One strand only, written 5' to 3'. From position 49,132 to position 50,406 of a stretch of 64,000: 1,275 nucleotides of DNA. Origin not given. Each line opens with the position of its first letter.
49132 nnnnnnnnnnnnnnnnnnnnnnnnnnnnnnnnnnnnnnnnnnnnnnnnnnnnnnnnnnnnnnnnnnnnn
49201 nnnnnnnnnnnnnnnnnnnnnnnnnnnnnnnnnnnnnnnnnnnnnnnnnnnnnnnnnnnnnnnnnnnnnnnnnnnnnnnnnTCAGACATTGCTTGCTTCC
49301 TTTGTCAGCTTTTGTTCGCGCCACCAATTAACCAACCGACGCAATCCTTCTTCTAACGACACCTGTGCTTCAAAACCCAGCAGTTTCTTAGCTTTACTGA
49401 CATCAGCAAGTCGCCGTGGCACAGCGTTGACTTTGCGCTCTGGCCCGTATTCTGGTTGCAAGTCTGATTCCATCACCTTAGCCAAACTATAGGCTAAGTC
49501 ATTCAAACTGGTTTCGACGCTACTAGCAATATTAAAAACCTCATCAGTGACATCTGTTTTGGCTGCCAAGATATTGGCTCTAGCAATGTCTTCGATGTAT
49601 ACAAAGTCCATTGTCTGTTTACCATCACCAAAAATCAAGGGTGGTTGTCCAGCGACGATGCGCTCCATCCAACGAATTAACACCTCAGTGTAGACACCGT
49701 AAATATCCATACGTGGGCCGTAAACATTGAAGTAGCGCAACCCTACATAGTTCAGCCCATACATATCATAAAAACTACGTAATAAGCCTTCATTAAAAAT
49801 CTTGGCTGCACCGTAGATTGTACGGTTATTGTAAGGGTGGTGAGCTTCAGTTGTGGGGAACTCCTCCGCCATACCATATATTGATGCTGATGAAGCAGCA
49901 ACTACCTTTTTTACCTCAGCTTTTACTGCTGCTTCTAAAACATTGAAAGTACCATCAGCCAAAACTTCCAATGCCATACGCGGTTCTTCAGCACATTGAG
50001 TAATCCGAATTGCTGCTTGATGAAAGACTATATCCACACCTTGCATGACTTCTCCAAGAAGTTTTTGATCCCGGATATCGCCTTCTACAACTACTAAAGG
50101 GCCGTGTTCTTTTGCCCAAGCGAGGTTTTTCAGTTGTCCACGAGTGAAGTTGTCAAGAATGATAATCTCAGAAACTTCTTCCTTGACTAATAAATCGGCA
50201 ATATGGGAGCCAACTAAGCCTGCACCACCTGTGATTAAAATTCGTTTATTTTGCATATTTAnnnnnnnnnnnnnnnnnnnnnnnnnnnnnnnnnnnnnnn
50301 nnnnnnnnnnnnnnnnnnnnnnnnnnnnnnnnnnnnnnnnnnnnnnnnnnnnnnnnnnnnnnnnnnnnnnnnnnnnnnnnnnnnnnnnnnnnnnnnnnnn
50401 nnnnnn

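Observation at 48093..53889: Two amination/acylation modules: possible tri-acylamino sugar in a cyanobacterium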

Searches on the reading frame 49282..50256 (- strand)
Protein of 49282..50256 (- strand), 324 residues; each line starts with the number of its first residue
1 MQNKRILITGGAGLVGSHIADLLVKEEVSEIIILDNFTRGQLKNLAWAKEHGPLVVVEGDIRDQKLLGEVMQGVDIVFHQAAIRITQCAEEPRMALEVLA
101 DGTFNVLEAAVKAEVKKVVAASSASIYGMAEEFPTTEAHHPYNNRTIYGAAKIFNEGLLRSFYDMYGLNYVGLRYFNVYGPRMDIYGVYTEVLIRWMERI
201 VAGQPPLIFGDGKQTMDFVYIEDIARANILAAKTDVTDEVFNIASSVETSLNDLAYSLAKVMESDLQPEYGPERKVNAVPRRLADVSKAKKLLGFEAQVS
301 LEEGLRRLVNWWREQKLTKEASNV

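Call 3: search_protein_families(library=pfam, proteins=[window:49282-50256:-])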
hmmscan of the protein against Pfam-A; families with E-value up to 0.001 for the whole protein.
window:49282-50256:- (324 aa): 9 families
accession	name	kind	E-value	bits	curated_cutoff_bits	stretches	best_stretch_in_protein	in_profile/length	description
PF01370.27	Epimerase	-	1.2e-53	182.4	20.9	1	6-244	1-240/240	NAD dependent epimerase/dehydratase family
PF16363.11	GDP_Man_Dehyd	-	1.4e-48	166.5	27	1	7-307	1-331/332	GDP-mannose 4,6 dehydratase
PF01073.25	3Beta_HSD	-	1.7e-27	96.6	22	1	7-234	1-231/280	3-beta hydroxysteroid dehydrogenase/isomerase family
PF02719.21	Polysacc_synt_2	-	1.6e-17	64.1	20.2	1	6-265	1-250/293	Polysaccharide biosynthesis protein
PF13460.12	NAD_binding_10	-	2.2e-11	44.4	27.2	1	10-174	1-142/184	NAD(P)H-binding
PF04321.23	RmlD_sub_bind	-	7.6e-09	35.5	27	1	5-266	2-235/287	RmlD substrate binding domain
PF05368.20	NmrA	-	1e-07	32.3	27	1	3-124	2-108/298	NmrA-like family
PF07993.18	NAD_binding_4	-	1.5e-06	28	20.1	1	8-180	1-209/258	Male sterility protein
PF00106.31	adh_short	-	7e-05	22.8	26.6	1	4-163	1-164/195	short chain dehydrogenase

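Call 4: search_protein_families(library=ncbifam, proteins=[window:49282-50256:-])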
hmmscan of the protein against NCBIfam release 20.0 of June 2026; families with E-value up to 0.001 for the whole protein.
window:49282-50256:- (324 aa): 33 families (the best 25 are shown)
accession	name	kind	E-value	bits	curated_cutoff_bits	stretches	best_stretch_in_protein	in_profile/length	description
TIGR04180.1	EDH_00030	hypoth_equivalog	1.1e-47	162.5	475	1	6-299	1-296/297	NAD-dependent 4,6-dehydratase LegB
TIGR01179.1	galE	equivalog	6.7e-44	150.1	262.3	1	5-315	1-328/332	UDP-glucose 4-epimerase GalE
NF011728.1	PRK15181.1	equivalog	2.3e-42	145.3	760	1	3-318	15-343/348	Vi polysaccharide biosynthesis UDP-N-acetylglucosaminuronic acid C-4 epimerase TviC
TIGR02197.1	heptose_epim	equivalog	2.5e-42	145.2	274.6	1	6-313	1-314/316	ADP-glyceromanno-heptose 6-epimerase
TIGR01181.1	dTDP_gluc_dehyt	equivalog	5.9e-41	140.6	365.1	1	5-316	1-315/321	dTDP-glucose 4,6-dehydratase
NF008360.0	PRK11150.1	equivalog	6.6e-25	88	452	1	6-257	2-249/310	ADP-glyceromanno-heptose 6-epimerase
NF007956.0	PRK10675.1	subfamily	1.4e-24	86.9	394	1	5-311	2-328/338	UDP-glucose 4-epimerase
NF047922.1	GDPFucSynFcl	equivalog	2.2e-23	83.2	500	1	104-316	86-305/308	GDP-L-fucose synthase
NF007582.0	PRK10217.1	equivalog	3.3e-23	82.3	698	1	4-312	2-331/355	dTDP-glucose 4,6-dehydratase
NF042423.1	oxyalk_red_Shew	equivalog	1.6e-20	73.5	580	1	2-264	7-252/331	2-alkyl-3-oxoalkanoate reductase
TIGR03466.1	HpnA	hypoth_equivalog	2.8e-20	72.5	367.65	1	5-165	2-158/327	hopanoid-associated sugar epimerase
NF008872.0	PRK11908.1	equivalog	1.7e-19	70.1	294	1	4-317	2-340/349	bifunctional UDP-4-keto-pentose/UDP-xylose synthase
TIGR03589.1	PseB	equivalog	2.8e-19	69.2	407.75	1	2-191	3-181/324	UDP-N-acetylglucosamine 4,6-dehydratase (inverting)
NF042422.1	oxyalk_red_OleD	equivalog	5.9e-19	68.6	580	1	5-231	2-214/329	2-alkyl-3-oxoalkanoate reductase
NF007490.0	PRK10084.1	subfamily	1.8e-18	66.6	649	1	5-315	2-337/361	dTDP-glucose 4,6-dehydratase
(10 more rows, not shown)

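Call 9: search_solved_structures(query=window:49282-50256:-, max_evalue=1e-25)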
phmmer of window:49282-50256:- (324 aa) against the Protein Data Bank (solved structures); distinct sequences matched with E-value up to 1e-25: 33.
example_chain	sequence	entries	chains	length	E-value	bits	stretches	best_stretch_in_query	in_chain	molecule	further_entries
6dnt_A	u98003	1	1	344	9.6e-55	189.5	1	1-315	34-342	NAD-dependent epimerase/dehydratase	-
4zrm_A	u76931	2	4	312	1.4e-52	182.3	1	5-314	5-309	UDP-glucose 4-epimerase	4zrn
10ke_A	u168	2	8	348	6.4e-45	157.2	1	3-313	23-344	Capsular polysaccharide biosynthesis protein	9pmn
6wjb_A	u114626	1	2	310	1.8e-44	155.8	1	2-309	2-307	NAD-dependent epimerase/dehydratase family protein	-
7ys8_A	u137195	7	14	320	3e-44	155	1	5-315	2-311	UDP-glucose 4-epimerase | UDP-glucose 4-epimerase along with EC 5.1.3.2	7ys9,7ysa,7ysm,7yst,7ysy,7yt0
6wj9_A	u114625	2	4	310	1.7e-43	152.5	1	2-309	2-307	NAD-dependent epimerase/dehydratase family protein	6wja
1sb8_A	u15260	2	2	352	2.9e-43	151.8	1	3-312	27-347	wbpP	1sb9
3ru7_A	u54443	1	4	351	3.2e-43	151.7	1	4-312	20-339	WbgU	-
3ru9_A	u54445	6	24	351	3.3e-43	151.6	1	4-312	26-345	WbgU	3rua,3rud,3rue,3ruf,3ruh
3lu1_A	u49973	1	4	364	3.8e-43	151.4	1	4-312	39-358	WbgU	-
3ruc_A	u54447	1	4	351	4.3e-43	151.2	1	4-312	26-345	WbgU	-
6pmh_A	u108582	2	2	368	3e-40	141.9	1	3-315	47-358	UDP-glucose 4-epimerase related protein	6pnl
8vr2_A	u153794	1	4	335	7.1e-36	127.5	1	3-312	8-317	NAD-dependent epimerase/dehydratase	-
6bwl_A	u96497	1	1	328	6.1e-35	124.5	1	5-318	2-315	Pal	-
9rl0_E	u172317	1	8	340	2.4e-32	115.9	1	5-313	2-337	CDP-tyvelose 2-epimerase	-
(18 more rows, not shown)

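Call 23: search_solved_structures(query=window:49282-50256:-, max_evalue=1e-43, show_alignments=5)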
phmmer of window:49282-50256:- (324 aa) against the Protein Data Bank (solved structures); distinct sequences matched with E-value up to 1e-43: 5.
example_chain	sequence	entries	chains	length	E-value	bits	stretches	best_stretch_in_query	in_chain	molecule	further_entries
6dnt_A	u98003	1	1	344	9.6e-55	189.5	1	1-315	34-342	NAD-dependent epimerase/dehydratase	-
4zrm_A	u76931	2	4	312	1.4e-52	182.3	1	5-314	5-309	UDP-glucose 4-epimerase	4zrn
10ke_A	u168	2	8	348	6.4e-45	157.2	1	3-313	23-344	Capsular polysaccharide biosynthesis protein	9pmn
6wjb_A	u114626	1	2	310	1.8e-44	155.8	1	2-309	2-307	NAD-dependent epimerase/dehydratase family protein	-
7ys8_A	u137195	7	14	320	3e-44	155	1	5-315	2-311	UDP-glucose 4-epimerase | UDP-glucose 4-epimerase along with EC 5.1.3.2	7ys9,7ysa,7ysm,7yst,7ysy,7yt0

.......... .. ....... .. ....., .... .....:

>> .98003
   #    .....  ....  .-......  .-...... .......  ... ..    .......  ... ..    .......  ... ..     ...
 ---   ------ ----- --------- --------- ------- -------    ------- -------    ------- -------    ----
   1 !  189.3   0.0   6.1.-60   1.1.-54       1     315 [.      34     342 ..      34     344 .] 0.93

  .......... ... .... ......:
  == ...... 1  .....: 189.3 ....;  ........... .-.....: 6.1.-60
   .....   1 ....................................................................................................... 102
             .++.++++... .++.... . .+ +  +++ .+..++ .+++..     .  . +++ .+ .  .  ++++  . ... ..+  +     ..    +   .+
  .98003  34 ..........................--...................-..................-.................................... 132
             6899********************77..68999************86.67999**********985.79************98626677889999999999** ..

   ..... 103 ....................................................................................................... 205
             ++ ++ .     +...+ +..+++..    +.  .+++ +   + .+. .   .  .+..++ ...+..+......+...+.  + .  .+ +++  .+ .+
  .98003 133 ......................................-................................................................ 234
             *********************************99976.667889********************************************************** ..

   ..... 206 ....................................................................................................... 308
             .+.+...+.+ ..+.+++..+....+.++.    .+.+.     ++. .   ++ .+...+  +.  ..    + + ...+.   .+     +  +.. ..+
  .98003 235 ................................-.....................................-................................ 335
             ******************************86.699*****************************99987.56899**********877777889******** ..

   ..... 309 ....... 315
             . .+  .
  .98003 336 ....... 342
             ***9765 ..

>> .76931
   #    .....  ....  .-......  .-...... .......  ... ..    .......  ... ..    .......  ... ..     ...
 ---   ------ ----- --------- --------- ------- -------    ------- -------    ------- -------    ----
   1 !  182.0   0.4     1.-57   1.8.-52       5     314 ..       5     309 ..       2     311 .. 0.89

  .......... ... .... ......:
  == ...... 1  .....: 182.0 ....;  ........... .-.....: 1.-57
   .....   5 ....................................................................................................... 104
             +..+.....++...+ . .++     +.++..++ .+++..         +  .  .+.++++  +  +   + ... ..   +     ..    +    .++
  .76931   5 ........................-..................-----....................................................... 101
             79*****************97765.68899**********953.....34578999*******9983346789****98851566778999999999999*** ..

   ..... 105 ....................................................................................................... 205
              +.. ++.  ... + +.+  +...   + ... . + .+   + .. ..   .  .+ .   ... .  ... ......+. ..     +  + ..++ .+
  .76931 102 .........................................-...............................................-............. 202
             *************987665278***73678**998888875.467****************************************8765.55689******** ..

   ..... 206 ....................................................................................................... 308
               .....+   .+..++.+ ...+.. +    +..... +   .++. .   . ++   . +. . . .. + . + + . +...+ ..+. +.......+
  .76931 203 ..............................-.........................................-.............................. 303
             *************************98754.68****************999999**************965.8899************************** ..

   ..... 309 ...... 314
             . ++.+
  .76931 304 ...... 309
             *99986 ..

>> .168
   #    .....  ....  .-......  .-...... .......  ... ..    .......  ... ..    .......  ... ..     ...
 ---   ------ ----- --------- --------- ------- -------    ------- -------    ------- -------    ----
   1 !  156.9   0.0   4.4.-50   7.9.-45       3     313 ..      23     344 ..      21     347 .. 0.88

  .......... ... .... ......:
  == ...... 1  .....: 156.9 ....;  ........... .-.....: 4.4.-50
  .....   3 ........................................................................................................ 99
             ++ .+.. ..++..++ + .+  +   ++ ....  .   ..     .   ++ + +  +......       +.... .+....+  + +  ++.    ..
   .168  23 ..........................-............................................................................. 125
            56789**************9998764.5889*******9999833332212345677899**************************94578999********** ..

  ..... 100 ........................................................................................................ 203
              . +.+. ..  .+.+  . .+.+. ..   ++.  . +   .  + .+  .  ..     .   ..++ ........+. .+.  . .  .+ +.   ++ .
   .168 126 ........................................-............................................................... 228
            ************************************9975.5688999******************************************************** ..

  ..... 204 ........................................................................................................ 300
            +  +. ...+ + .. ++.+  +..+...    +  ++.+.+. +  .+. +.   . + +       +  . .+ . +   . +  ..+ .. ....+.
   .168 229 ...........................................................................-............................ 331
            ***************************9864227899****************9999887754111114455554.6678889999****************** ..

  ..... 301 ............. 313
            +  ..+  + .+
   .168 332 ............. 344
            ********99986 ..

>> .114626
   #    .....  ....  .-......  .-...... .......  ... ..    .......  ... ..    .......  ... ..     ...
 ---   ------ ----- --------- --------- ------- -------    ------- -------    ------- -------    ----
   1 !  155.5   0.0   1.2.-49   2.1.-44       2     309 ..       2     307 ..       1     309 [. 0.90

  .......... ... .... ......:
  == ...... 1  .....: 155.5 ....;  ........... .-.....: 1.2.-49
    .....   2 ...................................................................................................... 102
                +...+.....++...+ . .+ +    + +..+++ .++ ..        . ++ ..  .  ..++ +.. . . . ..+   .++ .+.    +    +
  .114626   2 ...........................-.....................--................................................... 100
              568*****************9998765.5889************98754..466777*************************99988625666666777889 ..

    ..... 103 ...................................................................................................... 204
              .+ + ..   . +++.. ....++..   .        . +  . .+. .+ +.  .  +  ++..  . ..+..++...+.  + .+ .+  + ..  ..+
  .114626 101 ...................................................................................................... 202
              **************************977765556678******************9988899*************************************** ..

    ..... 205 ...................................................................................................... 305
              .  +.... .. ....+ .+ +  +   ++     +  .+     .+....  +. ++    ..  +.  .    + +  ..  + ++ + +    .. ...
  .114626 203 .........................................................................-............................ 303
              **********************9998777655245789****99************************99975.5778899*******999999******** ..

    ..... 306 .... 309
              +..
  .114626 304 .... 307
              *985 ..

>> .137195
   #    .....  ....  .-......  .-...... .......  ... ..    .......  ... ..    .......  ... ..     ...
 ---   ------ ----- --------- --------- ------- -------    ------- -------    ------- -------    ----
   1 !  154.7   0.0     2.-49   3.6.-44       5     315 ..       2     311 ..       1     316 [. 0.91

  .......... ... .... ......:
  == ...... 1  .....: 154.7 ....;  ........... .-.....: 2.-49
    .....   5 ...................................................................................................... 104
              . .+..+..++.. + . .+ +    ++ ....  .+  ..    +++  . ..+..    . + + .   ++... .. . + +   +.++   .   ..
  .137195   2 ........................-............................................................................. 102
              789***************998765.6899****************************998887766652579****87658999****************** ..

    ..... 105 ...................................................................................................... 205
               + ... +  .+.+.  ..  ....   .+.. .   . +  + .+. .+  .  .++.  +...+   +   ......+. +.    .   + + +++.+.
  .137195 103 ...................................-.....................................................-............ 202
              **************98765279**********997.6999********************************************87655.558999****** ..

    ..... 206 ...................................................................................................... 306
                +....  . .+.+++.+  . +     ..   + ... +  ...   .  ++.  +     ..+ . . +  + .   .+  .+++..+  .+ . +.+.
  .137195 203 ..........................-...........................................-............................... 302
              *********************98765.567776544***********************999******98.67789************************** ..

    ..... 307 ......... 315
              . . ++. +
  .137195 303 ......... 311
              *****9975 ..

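Call 35: find_homologous_proteins(query=window:49282-50256:-, max_evalue=1e-30)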
Query window:49282-50256:- (324 aa): 8000 proteins with E <= 1e-30 among 8000 candidates; the best 120 are listed.
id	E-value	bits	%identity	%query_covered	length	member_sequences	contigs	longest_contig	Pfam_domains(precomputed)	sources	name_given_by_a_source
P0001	1.8e-198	676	93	100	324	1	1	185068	PF04321.24,PF16363.12,PF02719.22,PF05368.20,PF01073.26,PF07993.19,PF13460.13,PF01370.28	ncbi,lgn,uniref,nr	ncbi:NAD-dependent epimerase/dehydratase family protein [Dendronalium sp. ChiSLP03b]|uniref:NAD-depe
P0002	6.6e-198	674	93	100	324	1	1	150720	PF04321.24,PF16363.12,PF02719.22,PF05368.20,PF01073.26,PF07993.19,PF13460.13,PF00106.32,PF01370.28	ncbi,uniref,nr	ncbi:NAD-dependent epimerase/dehydratase family protein [Nostocaceae cyanobacterium CENA369]|uniref:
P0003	1.2e-197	674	93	100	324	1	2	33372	PF04321.24,PF16363.12,PF02719.22,PF05368.20,PF01073.26,PF07993.19,PF13460.13,PF00106.32,PF01370.28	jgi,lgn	jgi:UDP-glucose 4-epimerase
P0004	8.0e-197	671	93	100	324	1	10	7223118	PF04321.24,PF16363.12,PF02719.22,PF05368.20,PF01073.26,PF07993.19,PF13460.13,PF00106.32,PF01370.28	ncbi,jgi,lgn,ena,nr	ncbi:MAG: NAD-dependent epimerase/dehydratase family protein [Gloeotrichia echinulata IR180]|jgi:UDP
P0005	1.2e-196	670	93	100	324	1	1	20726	PF04321.24,PF16363.12,PF02719.22,PF05368.20,PF01073.26,PF07993.19,PF13460.13,PF00106.32,PF01370.28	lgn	-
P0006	1.6e-196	670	92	100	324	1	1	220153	PF08659.17,PF04321.24,PF16363.12,PF02719.22,PF05368.20,PF01073.26,PF07993.19,PF13460.13,PF00106.32,PF01370.28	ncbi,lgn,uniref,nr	ncbi:NAD-dependent epimerase [Nostoc minutum NIES-26]|uniref:NAD-dependent epimerase n=1 Tax=Nostoc 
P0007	5.6e-196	668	93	100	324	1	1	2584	PF04321.24,PF16363.12,PF02719.22,PF05368.20,PF01073.26,PF07993.19,PF13460.13,PF00106.32,PF01370.28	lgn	-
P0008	5.5e-195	665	92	100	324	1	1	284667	PF04321.24,PF16363.12,PF02719.22,PF05368.20,PF01073.26,PF07993.19,PF13460.13,PF00106.32,PF01370.28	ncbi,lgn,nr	ncbi:MAG: NAD-dependent epimerase/dehydratase family protein [Nostoc sp. ZfuVER08]|nr:NAD-dependent 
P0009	1.0e-194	664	92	100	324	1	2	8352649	PF04321.24,PF16363.12,PF02719.22,PF05368.20,PF01073.26,PF07993.19,PF13460.13,PF00106.32,PF01370.28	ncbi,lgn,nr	ncbi:NAD-dependent epimerase/dehydratase [Nostoc carneum NIES-2107]|nr:NAD-dependent epimerase/dehyd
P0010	1.4e-194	664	91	100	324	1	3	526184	PF04321.24,PF16363.12,PF02719.22,PF05368.20,PF01073.26,PF07993.19,PF13460.13,PF00106.32,PF01370.28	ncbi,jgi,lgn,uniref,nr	ncbi:NAD-dependent epimerase/dehydratase family protein [Nostoc punctiforme FACHB-252]|jgi:UDP-gluco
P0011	8.6e-194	661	92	100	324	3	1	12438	PF04321.24,PF16363.12,PF02719.22,PF05368.20,PF01073.26,PF07993.19,PF13460.13,PF00106.32,PF01370.28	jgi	jgi:UDP-glucose 4-epimerase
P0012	3.0e-193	659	92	100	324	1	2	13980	PF04321.24,PF16363.12,PF02719.22,PF05368.20,PF01073.26,PF07993.19,PF13460.13,PF00106.32,PF01370.28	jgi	jgi:UDP-glucose 4-epimerase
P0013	7.4e-193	658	91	100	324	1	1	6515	PF08659.17,PF04321.24,PF16363.12,PF02719.22,PF05368.20,PF01073.26,PF07993.19,PF13460.13,PF00106.32,PF01370.28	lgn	-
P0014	1.0e-192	657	91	100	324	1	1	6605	PF08659.17,PF04321.24,PF16363.12,PF02719.22,PF05368.20,PF01073.26,PF07993.19,PF13460.13,PF00106.32,PF01370.28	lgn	-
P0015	2.5e-191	653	91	100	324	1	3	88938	PF04321.24,PF16363.12,PF02719.22,PF05368.20,PF01073.26,PF07993.19,PF13460.13,PF00106.32,PF01370.28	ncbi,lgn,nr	ncbi:MAG: NAD-dependent epimerase/dehydratase family protein [Nostoc sp. ChiSLP02]|nr:NAD-dependent 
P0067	6.1e-185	632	88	100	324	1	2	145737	PF08659.17,PF04321.24,PF16363.12,PF02719.22,PF05368.20,PF01073.26,PF07993.19,PF13460.13,PF00106.32,PF01370.28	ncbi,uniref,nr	ncbi:NAD-dependent epimerase/dehydratase family protein [Gloeocapsopsis crepidinum LEGE 06123]|unire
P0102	2.1e-183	627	86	100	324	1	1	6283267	PF04321.24,PF16363.12,PF02719.22,PF05368.20,PF01073.26,PF07993.19,PF13460.13,PF01370.28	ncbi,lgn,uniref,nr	ncbi:NAD-dependent epimerase/dehydratase family protein [Calothrix sp. 336/3]|uniref:NAD-dependent e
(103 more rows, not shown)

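Call 36: find_encoding_contigs(protein=P0067, flank=10000, max_places=2)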
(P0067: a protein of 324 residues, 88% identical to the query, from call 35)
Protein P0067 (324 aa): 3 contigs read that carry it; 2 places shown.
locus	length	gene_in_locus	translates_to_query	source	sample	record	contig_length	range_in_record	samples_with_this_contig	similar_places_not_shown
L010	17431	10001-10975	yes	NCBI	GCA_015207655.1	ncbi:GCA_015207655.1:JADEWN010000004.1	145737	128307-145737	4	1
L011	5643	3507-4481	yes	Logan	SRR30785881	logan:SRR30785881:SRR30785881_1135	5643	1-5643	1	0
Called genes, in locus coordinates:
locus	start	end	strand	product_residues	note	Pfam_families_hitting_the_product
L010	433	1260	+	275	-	PF01061:ABC2_membrane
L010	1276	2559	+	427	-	PF00005:ABC_tran, PF14524:Wzt_C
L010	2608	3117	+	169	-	PF25084:LbH_EIF2B (faint), PF25087:GMPPB_C (weak), PF00132:Hexapep, PF14602:Hexapep_2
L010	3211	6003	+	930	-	PF13313:DUF4082, PF02369:Big_1, PF20254:DMFA2_C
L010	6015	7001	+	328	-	-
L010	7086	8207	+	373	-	PF01408:GFO_IDH_MocA, PF02894:GFO_IDH_MocA_C, PF22725:GFO_IDH_MocA_C3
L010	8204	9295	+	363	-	PF01041:DegT_DnrJ_EryC1, PF00155:Aminotran_1_2 (weak), PF01053:Cys_Met_Meta_PP (weak)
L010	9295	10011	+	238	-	PF00132:Hexapep (weak), PF14602:Hexapep_2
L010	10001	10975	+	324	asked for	PF00106:adh_short (weak), PF01073:3Beta_HSD, PF01370:Epimerase, PF02719:Polysacc_synt_2, PF04321:RmlD_sub_bind, PF05368:NmrA (weak), PF13460:NAD_binding_10, PF16363:GDP_Man_Dehyd, +2 more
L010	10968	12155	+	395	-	PF01041:DegT_DnrJ_EryC1, PF00155:Aminotran_1_2 (weak), PF01212:Beta_elim_lyase (weak)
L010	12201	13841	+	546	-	PF00534:Glycos_transf_1, PF13692:Glyco_trans_1_4 (weak)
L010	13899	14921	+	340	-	PF01501:Glyco_transf_8, PF18404:Glyco_transf_24 (weak)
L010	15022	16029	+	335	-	PF18404:Glyco_transf_24 (weak), PF01501:Glyco_transf_8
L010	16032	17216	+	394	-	PF20706:GT4-conflict (weak), PF00534:Glycos_transf_1, PF13692:Glyco_trans_1_4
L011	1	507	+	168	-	?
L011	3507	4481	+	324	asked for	PF00106:adh_short (weak), PF01073:3Beta_HSD, PF01370:Epimerase, PF02719:Polysacc_synt_2, PF04321:RmlD_sub_bind, PF05368:NmrA (weak), PF13460:NAD_binding_10, PF16363:GDP_Man_Dehyd, +2 more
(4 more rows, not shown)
